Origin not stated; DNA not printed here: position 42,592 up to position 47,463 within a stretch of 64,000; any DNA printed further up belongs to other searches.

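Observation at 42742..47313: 1523-aa single polypeptide combining GtrB/DPM1-like GT2, processive QxxRW GT2 synthase, a flippase-like multi-pass domain and a GT4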

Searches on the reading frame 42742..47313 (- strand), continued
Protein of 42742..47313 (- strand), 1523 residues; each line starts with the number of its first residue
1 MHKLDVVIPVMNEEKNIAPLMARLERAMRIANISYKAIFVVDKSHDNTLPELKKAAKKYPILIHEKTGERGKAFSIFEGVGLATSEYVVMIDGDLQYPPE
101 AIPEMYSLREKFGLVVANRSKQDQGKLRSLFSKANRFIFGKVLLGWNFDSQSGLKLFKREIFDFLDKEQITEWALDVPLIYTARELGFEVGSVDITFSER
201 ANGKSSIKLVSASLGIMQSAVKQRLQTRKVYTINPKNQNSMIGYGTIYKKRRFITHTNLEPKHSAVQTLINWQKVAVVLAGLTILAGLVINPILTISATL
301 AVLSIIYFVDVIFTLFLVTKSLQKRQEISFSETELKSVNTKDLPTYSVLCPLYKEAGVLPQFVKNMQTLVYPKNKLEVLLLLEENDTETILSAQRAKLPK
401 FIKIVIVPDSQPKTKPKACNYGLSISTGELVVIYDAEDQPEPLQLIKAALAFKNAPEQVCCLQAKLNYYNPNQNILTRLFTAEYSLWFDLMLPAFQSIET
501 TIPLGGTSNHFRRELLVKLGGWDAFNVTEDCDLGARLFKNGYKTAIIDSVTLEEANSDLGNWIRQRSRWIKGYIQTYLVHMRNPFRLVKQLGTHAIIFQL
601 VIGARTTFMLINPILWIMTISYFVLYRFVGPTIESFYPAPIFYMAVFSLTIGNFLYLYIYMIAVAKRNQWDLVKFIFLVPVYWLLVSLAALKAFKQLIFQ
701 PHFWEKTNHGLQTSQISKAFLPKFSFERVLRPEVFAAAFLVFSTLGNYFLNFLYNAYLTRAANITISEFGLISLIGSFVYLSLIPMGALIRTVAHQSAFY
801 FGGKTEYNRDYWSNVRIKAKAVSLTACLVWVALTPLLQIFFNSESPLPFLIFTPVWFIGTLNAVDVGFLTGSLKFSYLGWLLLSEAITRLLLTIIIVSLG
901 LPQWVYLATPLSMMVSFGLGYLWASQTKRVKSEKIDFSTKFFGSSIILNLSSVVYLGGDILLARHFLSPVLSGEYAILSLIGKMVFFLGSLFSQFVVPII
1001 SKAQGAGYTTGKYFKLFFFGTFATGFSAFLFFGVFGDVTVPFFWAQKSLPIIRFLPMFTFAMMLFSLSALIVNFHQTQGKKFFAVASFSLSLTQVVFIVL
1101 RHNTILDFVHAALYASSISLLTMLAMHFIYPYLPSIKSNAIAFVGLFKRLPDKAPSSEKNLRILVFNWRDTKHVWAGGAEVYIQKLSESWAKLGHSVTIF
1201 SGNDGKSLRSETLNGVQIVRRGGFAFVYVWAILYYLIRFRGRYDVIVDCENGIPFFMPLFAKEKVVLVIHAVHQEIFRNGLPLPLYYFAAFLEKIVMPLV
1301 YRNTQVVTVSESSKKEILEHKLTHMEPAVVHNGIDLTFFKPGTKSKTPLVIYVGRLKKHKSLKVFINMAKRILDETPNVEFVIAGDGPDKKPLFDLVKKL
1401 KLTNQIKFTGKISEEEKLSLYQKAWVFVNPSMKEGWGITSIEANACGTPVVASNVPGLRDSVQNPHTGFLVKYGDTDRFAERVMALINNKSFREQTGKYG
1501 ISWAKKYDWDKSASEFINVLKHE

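Call 19: find_encoding_contigs(protein=P0001, flank=10000, max_places=2)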
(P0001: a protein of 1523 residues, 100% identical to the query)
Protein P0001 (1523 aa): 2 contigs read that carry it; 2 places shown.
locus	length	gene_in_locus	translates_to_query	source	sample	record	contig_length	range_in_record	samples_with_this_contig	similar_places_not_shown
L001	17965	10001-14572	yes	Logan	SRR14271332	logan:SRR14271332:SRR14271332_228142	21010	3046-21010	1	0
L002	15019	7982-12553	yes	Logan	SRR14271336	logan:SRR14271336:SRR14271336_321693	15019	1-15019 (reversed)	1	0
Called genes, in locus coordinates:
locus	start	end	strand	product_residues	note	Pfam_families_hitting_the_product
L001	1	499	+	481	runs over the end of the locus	PF00749:tRNA-synt_1c, PF19269:Anticodon_2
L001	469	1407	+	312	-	-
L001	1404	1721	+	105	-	-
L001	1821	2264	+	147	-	PF00583:Acetyltransf_1, PF13673:Acetyltransf_10 (weak), PF13480:Acetyltransf_6, PF13508:Acetyltransf_7 (weak)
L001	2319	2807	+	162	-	PF06983:3-dmu-9_3-mt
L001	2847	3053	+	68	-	-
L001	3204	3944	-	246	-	-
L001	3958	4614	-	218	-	PF00565:SNase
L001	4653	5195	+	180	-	PF01928:CYTH (faint)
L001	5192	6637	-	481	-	PF03116:NQR2_RnfD_RnfE (faint), PF00175:NAD_binding_1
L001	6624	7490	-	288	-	PF02424:ApbE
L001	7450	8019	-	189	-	-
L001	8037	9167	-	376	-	PF12697:Abhydrolase_6 (weak), PF00326:Peptidase_S9 (faint), PF03583:LIP, PF12146:Hydrolase_4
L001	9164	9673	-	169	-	-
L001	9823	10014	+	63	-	PF12728:HTH_17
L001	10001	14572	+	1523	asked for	PF00535:Glycos_transf_2, PF00535:Glycos_transf_2, PF13641:Glyco_tranf_2_3, PF13632:Glyco_trans_2_3, PF13439:Glyco_transf_4, PF13579:Glyco_trans_4_4, PF20706:GT4-conflict, PF00534:Glycos_transf_1, +4 more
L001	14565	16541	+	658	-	PF00535:Glycos_transf_2, PF13641:Glyco_tranf_2_3, PF13439:Glyco_transf_4, PF20706:GT4-conflict (weak), PF00534:Glycos_transf_1, PF13692:Glyco_trans_1_4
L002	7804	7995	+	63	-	PF12728:HTH_17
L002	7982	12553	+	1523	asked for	PF00535:Glycos_transf_2, PF00535:Glycos_transf_2, PF13641:Glyco_tranf_2_3, PF13632:Glyco_trans_2_3, PF13439:Glyco_transf_4, PF13579:Glyco_trans_4_4, PF20706:GT4-conflict, PF00534:Glycos_transf_1, +4 more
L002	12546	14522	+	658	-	PF00535:Glycos_transf_2, PF13641:Glyco_tranf_2_3, PF13439:Glyco_transf_4, PF20706:GT4-conflict (weak), PF00534:Glycos_transf_1, PF13692:Glyco_trans_1_4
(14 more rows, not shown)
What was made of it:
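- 42742..47313 (-): Whole 1523-aa four-module gene (GT2a-GT2b-MOP-GT4), second gene of the operon. The identical ORF occurs in two independent assemblies (call 19).
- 47300..47491 (-): 63-aa HTH_17 (PF12728) gene, first gene of the operon, overlapping the start of the big gene by 14 nt. Pfam label in the precomputed gene table (call 19).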

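Call 20: find_encoding_contigs(protein=P0055, flank=10000, max_places=1)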
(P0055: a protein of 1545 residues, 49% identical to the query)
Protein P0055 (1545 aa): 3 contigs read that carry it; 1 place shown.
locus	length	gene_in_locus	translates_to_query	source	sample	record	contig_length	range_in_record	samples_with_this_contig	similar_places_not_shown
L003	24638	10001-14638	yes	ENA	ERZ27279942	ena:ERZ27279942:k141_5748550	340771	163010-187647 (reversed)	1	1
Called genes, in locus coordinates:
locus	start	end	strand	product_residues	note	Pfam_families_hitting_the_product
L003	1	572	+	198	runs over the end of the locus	PF18904:DUF5660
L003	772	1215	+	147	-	PF00076:RRM_1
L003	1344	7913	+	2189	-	PF00092:VWA, PF13519:VWA_2, PF17802:SpaA (faint), PF19403:SpaA_2, PF24514:SpaA_4, PF20674:SpaA_3 (weak), PF24514:SpaA_4 (weak), PF19403:SpaA_2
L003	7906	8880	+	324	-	-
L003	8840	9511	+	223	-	PF04203:Sortase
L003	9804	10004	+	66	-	PF12728:HTH_17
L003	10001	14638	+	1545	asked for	PF00535:Glycos_transf_2, PF13641:Glyco_tranf_2_3, PF00535:Glycos_transf_2, PF13641:Glyco_tranf_2_3, PF13632:Glyco_trans_2_3, PF13439:Glyco_transf_4, PF13579:Glyco_trans_4_4, PF20706:GT4-conflict, +3 more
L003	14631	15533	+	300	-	PF00535:Glycos_transf_2, PF13641:Glyco_tranf_2_3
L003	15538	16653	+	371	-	PF13439:Glyco_transf_4, PF13579:Glyco_trans_4_4, PF20706:GT4-conflict, PF00534:Glycos_transf_1, PF13692:Glyco_trans_1_4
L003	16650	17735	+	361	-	PF01041:DegT_DnrJ_EryC1, PF00155:Aminotran_1_2 (weak), PF01053:Cys_Met_Meta_PP (weak), PF01212:Beta_elim_lyase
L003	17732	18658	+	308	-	PF00535:Glycos_transf_2, PF13641:Glyco_tranf_2_3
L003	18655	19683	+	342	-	PF00106:adh_short (weak), PF01073:3Beta_HSD, PF01370:Epimerase, PF02719:Polysacc_synt_2, PF04321:RmlD_sub_bind, PF16363:GDP_Man_Dehyd, PF07993:NAD_binding_4, PF13460:NAD_binding_10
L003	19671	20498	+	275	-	PF01370:Epimerase, PF04321:RmlD_sub_bind, PF02719:Polysacc_synt_2, PF07993:NAD_binding_4 (faint), PF01073:3Beta_HSD, PF16363:GDP_Man_Dehyd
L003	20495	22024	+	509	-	-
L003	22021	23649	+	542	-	-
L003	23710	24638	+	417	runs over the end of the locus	PF16371:MetallophosN (weak)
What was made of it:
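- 47300..47491 (-): The same arrangement occurs in the distant homologue's locus L003 (call 20).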

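Call 21: find_encoding_contigs(protein=P0120, flank=10000, max_places=1)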
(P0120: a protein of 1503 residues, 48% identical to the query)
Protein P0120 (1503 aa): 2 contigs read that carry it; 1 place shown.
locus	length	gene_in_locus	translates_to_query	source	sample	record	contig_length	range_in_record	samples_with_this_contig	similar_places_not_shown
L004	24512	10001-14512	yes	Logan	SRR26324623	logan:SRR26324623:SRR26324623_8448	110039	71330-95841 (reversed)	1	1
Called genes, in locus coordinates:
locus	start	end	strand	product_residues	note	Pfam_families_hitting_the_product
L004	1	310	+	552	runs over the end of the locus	PF00916:Sulfate_transp, PF01740:STAS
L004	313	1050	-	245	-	PF00005:ABC_tran, PF13304:AAA_21 (faint)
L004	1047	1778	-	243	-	PF00528:BPD_transp_1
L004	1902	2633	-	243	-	PF07883:Cupin_2 (weak)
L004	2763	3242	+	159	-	-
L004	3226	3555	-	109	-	-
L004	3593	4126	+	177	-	PF01625:PMSR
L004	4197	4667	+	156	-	-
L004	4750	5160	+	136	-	PF01475:FUR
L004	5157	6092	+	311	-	PF01297:ZnuA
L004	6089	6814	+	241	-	PF02463:SMC_N (faint), PF00005:ABC_tran, PF13304:AAA_21 (weak)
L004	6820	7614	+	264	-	PF00950:ABC-3, PF01032:FecCD (faint)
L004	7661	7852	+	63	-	-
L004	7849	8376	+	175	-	-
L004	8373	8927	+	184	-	-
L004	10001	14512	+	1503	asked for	PF00535:Glycos_transf_2, PF00535:Glycos_transf_2, PF13641:Glyco_tranf_2_3, PF13632:Glyco_trans_2_3, PF13439:Glyco_transf_4, PF20706:GT4-conflict, PF00534:Glycos_transf_1, PF13692:Glyco_trans_1_4, +5 more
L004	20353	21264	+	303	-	PF00535:Glycos_transf_2 (weak), PF13641:Glyco_tranf_2_3 (weak)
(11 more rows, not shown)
